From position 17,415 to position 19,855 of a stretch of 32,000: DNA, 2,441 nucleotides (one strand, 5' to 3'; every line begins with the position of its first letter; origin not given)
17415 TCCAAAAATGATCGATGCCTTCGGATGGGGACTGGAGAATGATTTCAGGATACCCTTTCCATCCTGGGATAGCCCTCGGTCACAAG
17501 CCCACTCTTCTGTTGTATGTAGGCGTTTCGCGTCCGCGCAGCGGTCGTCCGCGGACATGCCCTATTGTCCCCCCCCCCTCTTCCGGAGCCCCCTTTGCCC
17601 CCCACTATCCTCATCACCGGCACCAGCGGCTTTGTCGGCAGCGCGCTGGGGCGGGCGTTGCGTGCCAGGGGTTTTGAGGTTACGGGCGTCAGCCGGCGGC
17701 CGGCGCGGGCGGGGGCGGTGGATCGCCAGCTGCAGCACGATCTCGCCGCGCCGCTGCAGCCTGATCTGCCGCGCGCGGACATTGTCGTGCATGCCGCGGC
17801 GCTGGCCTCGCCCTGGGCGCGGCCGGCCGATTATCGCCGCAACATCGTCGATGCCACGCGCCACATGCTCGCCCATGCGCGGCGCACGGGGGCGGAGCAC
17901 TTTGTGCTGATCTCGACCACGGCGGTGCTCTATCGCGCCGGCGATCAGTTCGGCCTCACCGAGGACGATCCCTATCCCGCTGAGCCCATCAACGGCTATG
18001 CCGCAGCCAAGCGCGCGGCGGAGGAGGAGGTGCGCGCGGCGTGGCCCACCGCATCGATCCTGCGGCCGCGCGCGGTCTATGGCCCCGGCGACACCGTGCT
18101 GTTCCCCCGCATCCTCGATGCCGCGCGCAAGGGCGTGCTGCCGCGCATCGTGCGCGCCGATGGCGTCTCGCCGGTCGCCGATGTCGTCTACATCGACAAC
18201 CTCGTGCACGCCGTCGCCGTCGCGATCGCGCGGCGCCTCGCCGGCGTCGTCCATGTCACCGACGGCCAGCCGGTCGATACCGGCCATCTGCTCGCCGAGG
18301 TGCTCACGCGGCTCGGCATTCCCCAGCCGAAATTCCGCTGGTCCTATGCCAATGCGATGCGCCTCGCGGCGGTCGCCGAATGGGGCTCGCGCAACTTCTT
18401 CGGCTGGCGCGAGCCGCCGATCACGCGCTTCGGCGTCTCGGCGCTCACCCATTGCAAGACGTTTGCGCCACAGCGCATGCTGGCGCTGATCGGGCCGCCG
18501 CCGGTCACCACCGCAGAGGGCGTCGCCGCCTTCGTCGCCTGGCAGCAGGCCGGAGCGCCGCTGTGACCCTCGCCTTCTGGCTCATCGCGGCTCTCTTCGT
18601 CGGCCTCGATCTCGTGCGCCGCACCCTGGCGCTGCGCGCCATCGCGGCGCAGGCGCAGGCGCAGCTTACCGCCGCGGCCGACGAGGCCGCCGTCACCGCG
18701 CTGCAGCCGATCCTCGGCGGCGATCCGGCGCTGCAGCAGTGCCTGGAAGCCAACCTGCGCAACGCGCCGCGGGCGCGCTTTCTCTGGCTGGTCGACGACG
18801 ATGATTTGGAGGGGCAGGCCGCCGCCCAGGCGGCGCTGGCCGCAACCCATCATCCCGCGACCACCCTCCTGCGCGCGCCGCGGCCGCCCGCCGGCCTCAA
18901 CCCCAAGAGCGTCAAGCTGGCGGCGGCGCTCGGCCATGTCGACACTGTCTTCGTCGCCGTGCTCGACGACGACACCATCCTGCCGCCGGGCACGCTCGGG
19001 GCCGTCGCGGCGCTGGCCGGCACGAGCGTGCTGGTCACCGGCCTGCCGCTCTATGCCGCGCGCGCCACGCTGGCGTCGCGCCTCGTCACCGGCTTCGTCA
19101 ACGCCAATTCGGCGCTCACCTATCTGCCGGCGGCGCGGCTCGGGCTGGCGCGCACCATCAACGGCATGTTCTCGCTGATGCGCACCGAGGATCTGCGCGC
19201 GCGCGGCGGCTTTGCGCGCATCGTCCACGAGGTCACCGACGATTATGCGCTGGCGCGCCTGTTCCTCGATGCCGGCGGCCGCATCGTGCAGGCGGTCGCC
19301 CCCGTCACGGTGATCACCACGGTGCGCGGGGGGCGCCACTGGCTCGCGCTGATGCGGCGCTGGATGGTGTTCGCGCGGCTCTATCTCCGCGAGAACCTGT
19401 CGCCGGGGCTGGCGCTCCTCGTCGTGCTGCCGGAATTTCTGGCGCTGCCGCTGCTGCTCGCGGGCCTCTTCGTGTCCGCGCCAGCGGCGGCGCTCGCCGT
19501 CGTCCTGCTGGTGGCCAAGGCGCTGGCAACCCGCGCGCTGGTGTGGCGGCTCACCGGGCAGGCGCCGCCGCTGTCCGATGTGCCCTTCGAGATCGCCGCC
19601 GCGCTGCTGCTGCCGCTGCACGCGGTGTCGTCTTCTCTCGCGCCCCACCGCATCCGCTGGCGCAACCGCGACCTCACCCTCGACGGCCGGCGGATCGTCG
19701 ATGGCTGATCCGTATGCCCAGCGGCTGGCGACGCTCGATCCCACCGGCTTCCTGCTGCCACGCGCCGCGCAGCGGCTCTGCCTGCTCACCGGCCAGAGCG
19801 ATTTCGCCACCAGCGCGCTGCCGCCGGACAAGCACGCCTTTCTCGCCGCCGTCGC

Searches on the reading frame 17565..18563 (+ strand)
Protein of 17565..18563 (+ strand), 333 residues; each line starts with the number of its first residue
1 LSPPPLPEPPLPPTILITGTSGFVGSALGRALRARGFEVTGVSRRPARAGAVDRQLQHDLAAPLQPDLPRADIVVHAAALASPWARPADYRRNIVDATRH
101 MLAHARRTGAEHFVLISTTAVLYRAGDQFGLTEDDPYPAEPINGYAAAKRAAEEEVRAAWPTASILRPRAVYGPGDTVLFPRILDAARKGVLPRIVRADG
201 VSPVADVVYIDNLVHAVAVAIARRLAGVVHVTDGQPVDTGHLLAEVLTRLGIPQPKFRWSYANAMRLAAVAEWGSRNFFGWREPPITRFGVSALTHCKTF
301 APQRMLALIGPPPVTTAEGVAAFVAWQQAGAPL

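Call 4: search_protein_families(library=pfam, proteins=[window:17565-18563:+], max_evalue=0.01)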
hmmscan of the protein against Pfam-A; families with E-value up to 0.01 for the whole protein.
window:17565-18563:+ (333 aa): 7 families
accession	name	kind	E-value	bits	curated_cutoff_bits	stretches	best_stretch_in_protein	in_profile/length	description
PF01370.27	Epimerase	-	1.9e-28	99.9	20.9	1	15-223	1-227/240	NAD dependent epimerase/dehydratase family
PF04321.23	RmlD_sub_bind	-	2.3e-15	56.9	27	1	14-239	2-220/287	RmlD substrate binding domain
PF01073.25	3Beta_HSD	-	2.3e-15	56.8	22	1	16-254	1-272/280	3-beta hydroxysteroid dehydrogenase/isomerase family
PF13460.12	NAD_binding_10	-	1.2e-11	45.2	27.2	1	19-171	1-146/184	NAD(P)H-binding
PF16363.11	GDP_Man_Dehyd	-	3.4e-10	40.4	27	1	16-161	1-169/332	GDP-mannose 4,6 dehydratase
PF07993.18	NAD_binding_4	-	8.6e-09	35.4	20.1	1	71-198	89-241/258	Male sterility protein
PF04127.22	DFP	-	0.00075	19.8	22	1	20-81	27-93/186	DNA/pantothenate metabolism flavoprotein C-terminal domain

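Call 5: search_protein_families(library=ncbifam, proteins=[window:17565-18563:+], max_evalue=0.01)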
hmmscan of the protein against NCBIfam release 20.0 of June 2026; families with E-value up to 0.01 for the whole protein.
window:17565-18563:+ (333 aa): 26 families (the best 25 are shown)
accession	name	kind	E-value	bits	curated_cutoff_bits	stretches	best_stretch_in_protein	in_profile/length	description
NF042422.1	oxyalk_red_OleD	equivalog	3.5e-38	131.8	580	1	15-321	3-322/329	2-alkyl-3-oxoalkanoate reductase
NF042423.1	oxyalk_red_Shew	equivalog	4.9e-33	114.6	580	1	15-300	11-307/331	2-alkyl-3-oxoalkanoate reductase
TIGR03466.1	HpnA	hypoth_equivalog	1.1e-19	70.5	367.65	1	15-328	3-322/327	hopanoid-associated sugar epimerase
NF058621.1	DiazavRedAvaA7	equivalog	3.9e-14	53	400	1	15-256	3-254/304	3-diazoavenalumate denitrifying reductase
NF052578.1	StrlDmthSdmBMthl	equivalog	5e-12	46.2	600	1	14-328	2-323/328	sterol demethylase protein SdmB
TIGR01214.1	rmlD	equivalog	1.2e-11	44.3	224.05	1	14-233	1-209/285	dTDP-4-dehydrorhamnose reductase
TIGR04180.1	EDH_00030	hypoth_equivalog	9.7e-11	41.3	475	1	71-242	71-248/297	NAD-dependent 4,6-dehydratase LegB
TIGR01179.1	galE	equivalog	5.2e-10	38.6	262.3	1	71-157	71-157/332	UDP-glucose 4-epimerase GalE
TIGR01746.1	Thioester-redct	subfamily_domain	8.5e-10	38.4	213.35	1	71-253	89-283/371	thioester reductase domain-containing protein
TIGR01777.1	yfcH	hypoth_equivalog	3.9e-08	33.2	207.35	1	15-238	1-229/292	TIGR01777 family oxidoreductase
TIGR01181.1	dTDP_gluc_dehyt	equivalog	1e-05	24.8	365.1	1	87-247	93-258/321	dTDP-glucose 4,6-dehydratase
NF005539.0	PRK07201.1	equivalog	1.1e-05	24.4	549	1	60-254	67-270/657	SDR family oxidoreductase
TIGR02197.1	heptose_epim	equivalog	3e-05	23.3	274.6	1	15-236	1-246/316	ADP-glyceromanno-heptose 6-epimerase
TIGR02622.1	CDP_4_6_dhtase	equivalog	0.00072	18.8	278.45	0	14-52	6-44/352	CDP-glucose 4,6-dehydratase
NF043036.1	ErythonDh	equivalog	0.00084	18.6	325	0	15-153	3-157/321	D-erythronate dehydrogenase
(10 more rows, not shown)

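Call 38: search_solved_structures(query=window:17565-18563:+, max_evalue=1e-8)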
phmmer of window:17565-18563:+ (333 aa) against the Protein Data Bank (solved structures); distinct sequences matched with E-value up to 1e-8: 5.
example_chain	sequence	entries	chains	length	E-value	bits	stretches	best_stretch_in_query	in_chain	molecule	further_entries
3wj7_A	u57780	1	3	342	5.1e-19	72.2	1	14-327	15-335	Putative oxidoreductase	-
6jkg_A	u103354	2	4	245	5.6e-16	62.2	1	17-220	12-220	Sterol-4-alpha-carboxylate 3-dehydrogenase, decarboxylating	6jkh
3vps_A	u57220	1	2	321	3.2e-15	59.7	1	12-242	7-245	NAD-dependent epimerase/dehydratase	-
6kv9_A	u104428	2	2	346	5.5e-12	49.1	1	14-245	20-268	MoeE5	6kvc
3gpi_A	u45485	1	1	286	3.7e-11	46.4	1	15-255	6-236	NAD-dependent epimerase/dehydratase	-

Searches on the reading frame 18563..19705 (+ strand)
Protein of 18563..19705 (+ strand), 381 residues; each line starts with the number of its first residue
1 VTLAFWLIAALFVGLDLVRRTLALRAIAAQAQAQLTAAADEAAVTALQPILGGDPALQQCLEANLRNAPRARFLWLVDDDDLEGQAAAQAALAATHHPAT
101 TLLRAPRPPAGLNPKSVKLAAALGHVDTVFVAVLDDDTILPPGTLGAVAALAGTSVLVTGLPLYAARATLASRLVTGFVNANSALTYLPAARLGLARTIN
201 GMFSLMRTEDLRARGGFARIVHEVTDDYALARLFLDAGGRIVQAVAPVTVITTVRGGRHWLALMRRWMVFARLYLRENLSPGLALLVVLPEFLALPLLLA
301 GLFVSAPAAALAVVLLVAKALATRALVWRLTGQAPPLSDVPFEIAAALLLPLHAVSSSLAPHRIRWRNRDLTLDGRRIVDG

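Call 4: search_protein_families(library=pfam, proteins=[window:18563-19705:+], max_evalue=0.01)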
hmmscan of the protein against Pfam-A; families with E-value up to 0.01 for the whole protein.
window:18563-19705:+ (381 aa): 3 families
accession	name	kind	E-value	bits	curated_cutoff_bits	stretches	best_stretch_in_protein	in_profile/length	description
PF13506.12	Glyco_transf_21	-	2.3e-30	105.8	21.7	1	105-272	8-174/174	Glycosyl transferase family 21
PF13641.12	Glyco_tranf_2_3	-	1.4e-15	58.4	27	1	54-266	13-226/230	Glycosyltransferase like family 2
PF13632.12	Glyco_trans_2_3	-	6.5e-11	42.8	27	1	131-317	2-190/198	Glycosyl transferase family group 2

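Call 5: search_protein_families(library=ncbifam, proteins=[window:18563-19705:+], max_evalue=0.01)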
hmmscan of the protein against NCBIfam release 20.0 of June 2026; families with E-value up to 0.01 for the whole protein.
window:18563-19705:+ (381 aa): 1 family
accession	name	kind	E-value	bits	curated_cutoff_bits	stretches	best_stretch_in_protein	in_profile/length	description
TIGR03472.1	HpnI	equivalog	7.1e-19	67.9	310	1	10-376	9-367/373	bacteriohopanetetrol glucosamine biosynthesis glycosyltransferase HpnI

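Call 40: search_solved_structures(query=window:18563-19705:+, max_evalue=0.01)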
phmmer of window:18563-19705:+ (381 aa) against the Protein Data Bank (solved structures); distinct sequences matched with E-value up to 0.01: 2.
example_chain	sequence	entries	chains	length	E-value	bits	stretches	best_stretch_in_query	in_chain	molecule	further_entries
26qs_A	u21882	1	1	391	4.3e-08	36.5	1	43-286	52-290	Ceramide glucosyltransferase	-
26qf_A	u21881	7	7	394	4.4e-08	36.5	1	43-286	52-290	Ceramide glucosyltransferase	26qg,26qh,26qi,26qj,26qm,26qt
